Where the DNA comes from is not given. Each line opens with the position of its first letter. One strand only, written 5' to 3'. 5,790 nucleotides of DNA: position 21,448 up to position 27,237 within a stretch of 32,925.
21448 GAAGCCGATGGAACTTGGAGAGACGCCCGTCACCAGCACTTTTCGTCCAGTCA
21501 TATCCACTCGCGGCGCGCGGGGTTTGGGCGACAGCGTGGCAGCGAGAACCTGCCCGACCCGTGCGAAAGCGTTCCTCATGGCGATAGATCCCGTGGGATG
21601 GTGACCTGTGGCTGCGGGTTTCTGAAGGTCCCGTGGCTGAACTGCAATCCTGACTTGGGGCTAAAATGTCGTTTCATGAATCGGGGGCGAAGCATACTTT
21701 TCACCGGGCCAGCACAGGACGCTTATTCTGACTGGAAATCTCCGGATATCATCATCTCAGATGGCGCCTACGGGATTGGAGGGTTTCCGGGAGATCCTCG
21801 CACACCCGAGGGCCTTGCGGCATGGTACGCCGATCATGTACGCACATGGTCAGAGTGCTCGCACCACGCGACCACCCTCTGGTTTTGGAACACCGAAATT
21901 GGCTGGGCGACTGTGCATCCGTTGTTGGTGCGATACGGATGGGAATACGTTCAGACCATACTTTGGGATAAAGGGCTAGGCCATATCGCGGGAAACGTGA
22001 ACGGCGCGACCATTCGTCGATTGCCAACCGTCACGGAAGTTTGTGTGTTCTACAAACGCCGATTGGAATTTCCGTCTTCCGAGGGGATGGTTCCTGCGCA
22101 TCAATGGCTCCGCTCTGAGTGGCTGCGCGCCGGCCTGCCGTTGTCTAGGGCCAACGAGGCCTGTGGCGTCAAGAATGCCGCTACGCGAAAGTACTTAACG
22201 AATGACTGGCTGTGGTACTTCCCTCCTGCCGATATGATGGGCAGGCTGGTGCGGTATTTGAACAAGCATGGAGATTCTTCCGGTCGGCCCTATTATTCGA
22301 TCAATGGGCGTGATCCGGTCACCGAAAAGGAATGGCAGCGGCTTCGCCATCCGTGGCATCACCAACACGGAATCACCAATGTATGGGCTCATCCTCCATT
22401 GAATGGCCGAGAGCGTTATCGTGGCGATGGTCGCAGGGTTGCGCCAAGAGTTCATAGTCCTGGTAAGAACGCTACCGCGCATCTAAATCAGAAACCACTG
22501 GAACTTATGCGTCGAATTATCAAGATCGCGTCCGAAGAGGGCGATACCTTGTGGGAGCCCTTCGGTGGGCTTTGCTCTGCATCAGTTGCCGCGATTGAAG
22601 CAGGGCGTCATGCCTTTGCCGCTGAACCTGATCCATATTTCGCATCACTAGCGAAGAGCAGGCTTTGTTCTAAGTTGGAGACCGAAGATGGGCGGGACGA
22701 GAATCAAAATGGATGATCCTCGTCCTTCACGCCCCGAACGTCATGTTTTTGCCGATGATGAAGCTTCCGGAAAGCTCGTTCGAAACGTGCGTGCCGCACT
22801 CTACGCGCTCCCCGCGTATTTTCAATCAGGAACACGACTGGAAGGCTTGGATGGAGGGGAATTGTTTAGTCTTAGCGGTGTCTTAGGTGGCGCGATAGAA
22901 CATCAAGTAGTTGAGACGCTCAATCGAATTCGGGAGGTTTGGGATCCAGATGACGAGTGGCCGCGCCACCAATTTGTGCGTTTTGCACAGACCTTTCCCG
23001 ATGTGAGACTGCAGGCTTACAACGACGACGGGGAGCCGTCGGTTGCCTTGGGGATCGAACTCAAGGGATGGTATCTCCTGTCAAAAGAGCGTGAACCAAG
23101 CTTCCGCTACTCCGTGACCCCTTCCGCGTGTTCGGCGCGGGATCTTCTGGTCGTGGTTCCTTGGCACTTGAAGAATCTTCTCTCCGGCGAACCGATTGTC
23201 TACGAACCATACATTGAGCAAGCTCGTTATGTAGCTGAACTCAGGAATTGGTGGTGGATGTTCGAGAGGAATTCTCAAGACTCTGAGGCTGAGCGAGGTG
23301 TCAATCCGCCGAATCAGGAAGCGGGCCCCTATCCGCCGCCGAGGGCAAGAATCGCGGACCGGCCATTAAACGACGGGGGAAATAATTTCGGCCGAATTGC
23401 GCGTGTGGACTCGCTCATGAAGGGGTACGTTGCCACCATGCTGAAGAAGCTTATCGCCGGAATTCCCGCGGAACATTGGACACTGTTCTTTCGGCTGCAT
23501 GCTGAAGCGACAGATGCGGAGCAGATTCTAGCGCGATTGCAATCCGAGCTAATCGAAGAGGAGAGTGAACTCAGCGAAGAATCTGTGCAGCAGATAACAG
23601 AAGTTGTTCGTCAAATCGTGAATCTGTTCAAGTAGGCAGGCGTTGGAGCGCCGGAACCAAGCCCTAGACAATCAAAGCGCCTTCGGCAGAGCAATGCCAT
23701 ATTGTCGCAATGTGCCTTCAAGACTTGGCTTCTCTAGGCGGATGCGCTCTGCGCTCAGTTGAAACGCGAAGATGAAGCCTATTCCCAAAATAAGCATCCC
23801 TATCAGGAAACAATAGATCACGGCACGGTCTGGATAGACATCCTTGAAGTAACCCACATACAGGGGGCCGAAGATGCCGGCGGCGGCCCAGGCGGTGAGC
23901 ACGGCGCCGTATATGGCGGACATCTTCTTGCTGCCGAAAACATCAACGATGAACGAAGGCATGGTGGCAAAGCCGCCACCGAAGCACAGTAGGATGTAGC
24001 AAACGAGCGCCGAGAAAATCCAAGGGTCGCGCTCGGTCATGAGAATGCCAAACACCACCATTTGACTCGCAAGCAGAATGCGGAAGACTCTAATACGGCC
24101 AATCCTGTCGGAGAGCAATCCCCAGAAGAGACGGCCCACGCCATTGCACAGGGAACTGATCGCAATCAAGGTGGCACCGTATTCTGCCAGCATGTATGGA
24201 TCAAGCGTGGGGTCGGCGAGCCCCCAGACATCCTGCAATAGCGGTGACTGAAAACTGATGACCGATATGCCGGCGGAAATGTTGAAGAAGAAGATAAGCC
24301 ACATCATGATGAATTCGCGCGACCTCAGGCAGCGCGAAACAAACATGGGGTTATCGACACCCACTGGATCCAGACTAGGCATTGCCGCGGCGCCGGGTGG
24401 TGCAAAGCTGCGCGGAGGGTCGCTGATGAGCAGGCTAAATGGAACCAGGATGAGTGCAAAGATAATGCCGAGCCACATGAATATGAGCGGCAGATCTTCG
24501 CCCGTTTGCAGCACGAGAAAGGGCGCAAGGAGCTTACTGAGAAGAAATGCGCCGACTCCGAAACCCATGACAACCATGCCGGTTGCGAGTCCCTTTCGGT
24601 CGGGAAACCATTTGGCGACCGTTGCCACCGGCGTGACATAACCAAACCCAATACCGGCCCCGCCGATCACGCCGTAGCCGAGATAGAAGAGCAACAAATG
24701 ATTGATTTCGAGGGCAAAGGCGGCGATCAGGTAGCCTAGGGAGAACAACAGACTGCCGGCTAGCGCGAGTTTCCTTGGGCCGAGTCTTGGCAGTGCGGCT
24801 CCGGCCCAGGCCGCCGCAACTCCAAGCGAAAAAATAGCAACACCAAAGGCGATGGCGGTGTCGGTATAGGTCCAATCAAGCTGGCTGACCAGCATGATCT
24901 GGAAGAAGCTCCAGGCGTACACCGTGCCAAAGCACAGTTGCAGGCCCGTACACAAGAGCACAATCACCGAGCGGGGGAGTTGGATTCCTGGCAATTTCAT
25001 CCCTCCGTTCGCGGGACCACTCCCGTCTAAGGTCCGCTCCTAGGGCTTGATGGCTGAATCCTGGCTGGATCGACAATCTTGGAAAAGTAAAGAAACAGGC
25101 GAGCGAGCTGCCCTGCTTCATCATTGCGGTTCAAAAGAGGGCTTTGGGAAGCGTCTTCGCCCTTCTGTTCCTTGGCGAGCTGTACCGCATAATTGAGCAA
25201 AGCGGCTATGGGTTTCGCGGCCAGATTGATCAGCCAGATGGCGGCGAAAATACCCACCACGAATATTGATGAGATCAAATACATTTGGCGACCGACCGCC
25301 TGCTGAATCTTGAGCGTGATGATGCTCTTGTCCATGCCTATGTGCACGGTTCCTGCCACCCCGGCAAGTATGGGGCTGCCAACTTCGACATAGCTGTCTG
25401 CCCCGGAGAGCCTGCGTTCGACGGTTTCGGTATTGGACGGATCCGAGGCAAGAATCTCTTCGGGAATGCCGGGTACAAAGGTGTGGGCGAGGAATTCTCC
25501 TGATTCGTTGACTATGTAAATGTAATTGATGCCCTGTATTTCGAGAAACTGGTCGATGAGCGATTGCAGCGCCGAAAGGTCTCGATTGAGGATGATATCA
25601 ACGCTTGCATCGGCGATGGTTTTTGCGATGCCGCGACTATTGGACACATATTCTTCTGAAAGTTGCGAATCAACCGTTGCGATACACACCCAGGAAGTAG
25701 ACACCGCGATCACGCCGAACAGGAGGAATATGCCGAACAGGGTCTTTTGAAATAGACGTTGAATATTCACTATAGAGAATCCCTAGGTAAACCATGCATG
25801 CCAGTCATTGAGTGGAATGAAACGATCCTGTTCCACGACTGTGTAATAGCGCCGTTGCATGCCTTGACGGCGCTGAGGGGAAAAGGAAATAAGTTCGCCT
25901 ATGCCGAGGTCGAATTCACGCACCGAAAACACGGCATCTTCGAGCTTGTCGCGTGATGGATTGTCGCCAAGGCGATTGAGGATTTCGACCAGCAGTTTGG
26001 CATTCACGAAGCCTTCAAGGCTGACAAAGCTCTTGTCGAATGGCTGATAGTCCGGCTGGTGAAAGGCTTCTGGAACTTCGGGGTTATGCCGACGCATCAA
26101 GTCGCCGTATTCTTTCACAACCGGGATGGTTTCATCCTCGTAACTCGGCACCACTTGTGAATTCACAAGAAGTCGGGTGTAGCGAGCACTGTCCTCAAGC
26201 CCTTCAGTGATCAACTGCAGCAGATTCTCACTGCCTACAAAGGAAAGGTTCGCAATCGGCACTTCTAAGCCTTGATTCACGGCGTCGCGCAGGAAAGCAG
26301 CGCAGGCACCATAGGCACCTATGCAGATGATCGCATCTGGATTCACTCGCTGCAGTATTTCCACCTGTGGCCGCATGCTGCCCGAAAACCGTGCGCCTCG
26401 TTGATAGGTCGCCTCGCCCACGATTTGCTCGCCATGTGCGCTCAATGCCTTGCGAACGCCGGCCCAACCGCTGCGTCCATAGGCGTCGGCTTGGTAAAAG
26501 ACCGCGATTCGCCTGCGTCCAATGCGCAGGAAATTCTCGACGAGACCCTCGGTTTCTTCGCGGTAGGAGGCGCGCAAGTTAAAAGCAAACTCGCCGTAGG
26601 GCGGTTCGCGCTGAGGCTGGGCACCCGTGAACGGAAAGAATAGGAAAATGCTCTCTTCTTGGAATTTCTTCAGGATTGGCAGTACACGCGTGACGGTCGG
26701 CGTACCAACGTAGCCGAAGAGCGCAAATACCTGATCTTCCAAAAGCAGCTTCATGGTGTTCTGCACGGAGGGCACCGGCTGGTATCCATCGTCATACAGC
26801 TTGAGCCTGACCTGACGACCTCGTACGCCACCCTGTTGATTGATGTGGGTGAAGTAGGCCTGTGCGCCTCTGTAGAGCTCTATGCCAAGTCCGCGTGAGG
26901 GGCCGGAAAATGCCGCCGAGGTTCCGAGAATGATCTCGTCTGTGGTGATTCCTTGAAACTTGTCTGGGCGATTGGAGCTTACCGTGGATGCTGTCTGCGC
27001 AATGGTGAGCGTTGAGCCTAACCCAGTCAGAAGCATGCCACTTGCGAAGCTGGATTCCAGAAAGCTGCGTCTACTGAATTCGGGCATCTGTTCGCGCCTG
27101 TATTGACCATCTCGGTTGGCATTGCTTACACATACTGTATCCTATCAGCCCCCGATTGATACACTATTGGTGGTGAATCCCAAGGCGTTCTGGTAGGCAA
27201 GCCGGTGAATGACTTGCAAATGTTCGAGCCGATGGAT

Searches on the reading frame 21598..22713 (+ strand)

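Call 83: search_protein_families(library=pfam, proteins=[window:21598-22713:+], max_evalue=0.0001)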
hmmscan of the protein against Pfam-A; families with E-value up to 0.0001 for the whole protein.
window:21598-22713:+ (372 aa): 1 family
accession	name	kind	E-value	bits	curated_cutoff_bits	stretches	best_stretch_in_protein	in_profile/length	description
PF01555.25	N6_N4_Mtase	-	3.7e-12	47.1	26.7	1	67-353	22-220/221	DNA methylase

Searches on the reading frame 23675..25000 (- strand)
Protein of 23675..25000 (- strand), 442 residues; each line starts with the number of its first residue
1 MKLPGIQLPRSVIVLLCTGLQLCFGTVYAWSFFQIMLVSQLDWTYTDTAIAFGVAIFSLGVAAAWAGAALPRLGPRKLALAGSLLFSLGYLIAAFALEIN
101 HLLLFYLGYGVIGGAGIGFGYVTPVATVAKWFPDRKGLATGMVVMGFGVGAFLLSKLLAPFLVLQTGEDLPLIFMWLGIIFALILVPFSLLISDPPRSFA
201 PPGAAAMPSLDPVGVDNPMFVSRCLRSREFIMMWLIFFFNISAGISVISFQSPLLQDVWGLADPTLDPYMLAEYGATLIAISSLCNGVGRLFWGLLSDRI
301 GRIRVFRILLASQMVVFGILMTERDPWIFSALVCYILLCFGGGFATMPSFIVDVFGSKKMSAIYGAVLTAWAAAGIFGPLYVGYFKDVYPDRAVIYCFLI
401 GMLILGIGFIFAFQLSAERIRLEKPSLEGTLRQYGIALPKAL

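Call 3: search_protein_families(library=pfam, proteins=[window:23675-25000:-], max_evalue=0.01)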
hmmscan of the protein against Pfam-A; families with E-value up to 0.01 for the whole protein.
window:23675-25000:- (442 aa): 1 family
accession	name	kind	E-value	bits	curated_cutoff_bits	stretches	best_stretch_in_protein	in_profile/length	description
PF07690.21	MFS_1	-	3.1e-32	112.3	33.4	1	19-379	5-347/347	Major Facilitator Superfamily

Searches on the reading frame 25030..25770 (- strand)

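Call 3: search_protein_families(library=pfam, proteins=[window:25030-25770:-], max_evalue=0.01)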
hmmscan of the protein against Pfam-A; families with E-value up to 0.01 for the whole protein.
window:25030-25770:- (247 aa): 2 families
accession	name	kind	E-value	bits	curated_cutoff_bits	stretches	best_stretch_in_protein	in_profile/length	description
PF17203.10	sCache_3_2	-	1.1e-13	51.9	28.4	1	34-158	3-138/140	Single cache domain 3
PF02743.24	dCache_1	-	0.00068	19.7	45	1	64-120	151-217/240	Cache domain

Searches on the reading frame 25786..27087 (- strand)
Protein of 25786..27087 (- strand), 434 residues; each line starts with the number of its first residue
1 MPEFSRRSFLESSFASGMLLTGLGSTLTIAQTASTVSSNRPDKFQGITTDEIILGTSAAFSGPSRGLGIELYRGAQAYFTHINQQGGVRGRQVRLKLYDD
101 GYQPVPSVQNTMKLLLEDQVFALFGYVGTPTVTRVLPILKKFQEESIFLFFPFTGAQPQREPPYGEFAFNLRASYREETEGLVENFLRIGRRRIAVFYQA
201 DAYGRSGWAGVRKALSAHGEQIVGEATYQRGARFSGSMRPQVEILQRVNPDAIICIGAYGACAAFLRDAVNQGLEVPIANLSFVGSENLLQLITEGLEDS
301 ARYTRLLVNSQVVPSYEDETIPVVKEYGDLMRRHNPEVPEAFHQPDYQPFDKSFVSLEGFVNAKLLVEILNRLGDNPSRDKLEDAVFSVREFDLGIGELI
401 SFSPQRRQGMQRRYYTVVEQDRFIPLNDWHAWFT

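Call 3: search_protein_families(library=pfam, proteins=[window:25786-27087:-], max_evalue=0.01)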
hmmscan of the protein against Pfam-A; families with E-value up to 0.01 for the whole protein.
window:25786-27087:- (434 aa): 3 families
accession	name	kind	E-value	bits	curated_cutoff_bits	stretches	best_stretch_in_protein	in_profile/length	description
PF13458.12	Peripla_BP_6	-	5.8e-38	131.9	31.7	1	54-416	4-336/343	Periplasmic binding protein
PF01094.35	ANF_receptor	-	1.7e-06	27.8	25.4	1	81-276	12-204/353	Receptor family ligand binding region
PF13433.12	Peripla_BP_5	-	0.00012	21.8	27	1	68-153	17-99/363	Periplasmic binding protein domain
